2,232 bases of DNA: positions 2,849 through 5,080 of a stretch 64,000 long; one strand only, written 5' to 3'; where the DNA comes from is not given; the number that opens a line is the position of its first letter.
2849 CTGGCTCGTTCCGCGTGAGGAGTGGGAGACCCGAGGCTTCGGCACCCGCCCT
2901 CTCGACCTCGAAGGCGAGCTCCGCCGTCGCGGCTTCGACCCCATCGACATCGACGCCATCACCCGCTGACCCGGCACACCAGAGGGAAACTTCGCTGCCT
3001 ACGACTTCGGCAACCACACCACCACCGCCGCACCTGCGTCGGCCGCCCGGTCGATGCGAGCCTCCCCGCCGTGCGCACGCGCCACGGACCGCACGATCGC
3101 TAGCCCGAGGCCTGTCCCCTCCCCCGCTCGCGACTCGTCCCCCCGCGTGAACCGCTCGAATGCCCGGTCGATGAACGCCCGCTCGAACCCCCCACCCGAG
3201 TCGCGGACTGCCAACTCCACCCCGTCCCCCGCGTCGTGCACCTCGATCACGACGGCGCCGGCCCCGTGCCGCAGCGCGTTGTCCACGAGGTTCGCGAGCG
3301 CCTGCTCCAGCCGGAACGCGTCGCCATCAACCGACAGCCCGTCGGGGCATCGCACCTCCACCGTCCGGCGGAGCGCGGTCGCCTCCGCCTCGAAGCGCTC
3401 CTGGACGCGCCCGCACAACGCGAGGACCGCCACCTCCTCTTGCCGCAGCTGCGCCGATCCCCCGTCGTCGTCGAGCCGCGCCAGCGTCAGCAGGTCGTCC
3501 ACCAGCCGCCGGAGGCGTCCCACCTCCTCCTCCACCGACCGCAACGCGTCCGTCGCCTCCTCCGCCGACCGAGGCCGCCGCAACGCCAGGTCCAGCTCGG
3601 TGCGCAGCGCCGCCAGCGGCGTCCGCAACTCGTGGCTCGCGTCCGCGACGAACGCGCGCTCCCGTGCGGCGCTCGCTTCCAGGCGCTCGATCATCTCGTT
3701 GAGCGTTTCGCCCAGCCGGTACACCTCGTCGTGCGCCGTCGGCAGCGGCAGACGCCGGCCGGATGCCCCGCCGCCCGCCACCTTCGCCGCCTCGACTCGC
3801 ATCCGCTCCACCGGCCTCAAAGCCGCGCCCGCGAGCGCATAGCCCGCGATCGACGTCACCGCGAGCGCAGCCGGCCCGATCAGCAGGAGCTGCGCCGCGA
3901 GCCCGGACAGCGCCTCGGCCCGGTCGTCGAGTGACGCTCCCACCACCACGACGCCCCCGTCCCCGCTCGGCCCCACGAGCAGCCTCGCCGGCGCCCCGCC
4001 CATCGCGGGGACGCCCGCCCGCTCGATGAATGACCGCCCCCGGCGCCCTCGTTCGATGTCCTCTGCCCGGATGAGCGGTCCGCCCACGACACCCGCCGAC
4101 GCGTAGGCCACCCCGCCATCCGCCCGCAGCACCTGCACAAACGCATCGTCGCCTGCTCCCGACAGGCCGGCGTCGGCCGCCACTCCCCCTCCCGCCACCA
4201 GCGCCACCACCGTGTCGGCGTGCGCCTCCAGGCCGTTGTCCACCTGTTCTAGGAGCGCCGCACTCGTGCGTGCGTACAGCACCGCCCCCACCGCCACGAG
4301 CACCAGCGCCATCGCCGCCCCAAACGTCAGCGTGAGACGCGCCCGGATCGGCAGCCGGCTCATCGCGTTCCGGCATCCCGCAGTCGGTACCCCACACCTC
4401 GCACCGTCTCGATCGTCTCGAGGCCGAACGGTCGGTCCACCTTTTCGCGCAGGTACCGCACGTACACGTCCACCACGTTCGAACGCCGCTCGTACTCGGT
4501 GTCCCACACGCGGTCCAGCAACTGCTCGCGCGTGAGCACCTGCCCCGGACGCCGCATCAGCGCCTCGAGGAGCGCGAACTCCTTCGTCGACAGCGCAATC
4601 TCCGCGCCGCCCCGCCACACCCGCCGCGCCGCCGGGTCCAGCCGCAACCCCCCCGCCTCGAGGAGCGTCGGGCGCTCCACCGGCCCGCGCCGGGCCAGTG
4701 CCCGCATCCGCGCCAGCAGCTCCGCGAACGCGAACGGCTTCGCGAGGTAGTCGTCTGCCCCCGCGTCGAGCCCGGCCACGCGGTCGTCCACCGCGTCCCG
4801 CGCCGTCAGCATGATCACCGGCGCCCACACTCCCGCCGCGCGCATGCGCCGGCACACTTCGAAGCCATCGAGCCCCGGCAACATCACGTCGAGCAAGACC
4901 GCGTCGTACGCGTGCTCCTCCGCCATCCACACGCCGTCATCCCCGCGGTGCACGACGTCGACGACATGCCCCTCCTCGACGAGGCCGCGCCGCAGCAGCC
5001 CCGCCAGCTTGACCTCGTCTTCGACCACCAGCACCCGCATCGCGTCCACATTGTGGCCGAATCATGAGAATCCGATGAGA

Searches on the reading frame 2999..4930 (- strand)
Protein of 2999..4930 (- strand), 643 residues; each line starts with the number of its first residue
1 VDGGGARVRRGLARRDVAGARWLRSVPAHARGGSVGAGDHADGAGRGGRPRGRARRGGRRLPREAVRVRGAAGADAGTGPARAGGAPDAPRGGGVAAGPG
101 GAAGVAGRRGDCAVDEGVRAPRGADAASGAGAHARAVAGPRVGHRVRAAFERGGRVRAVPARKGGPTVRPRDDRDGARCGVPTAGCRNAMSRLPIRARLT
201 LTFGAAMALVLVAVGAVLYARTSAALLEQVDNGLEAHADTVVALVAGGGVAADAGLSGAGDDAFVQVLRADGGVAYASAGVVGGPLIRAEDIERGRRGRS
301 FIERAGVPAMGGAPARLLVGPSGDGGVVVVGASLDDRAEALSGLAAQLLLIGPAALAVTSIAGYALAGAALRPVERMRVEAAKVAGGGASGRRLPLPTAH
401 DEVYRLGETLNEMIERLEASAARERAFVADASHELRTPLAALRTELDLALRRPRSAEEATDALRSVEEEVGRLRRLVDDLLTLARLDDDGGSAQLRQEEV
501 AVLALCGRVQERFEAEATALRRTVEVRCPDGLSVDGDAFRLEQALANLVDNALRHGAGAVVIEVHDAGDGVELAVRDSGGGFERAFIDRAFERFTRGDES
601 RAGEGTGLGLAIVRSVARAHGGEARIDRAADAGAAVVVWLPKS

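Call 79: search_protein_families(library=pfam, proteins=[window:2999-4930:-], max_evalue=0.00001)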
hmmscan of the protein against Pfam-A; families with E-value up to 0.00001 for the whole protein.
window:2999-4930:- (643 aa): 4 families
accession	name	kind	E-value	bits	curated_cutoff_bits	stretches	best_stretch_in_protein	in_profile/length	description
PF02518.31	HATPase_c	-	9.7e-26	90.8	26.4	1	536-642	1-109/111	Histidine kinase-, DNA gyrase B-, and HSP90-like ATPase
PF00512.31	HisKA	-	8.1e-17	61.5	26.9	1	425-488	3-65/66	His Kinase A (phospho-acceptor) domain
PF00672.30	HAMP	-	1.9e-08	34.9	25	1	366-419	2-53/53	HAMP domain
PF13589.12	HATPase_c_3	-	8.1e-06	26.3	25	0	541-601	3-63/137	Histidine kinase-, DNA gyrase B-, and HSP90-like ATPase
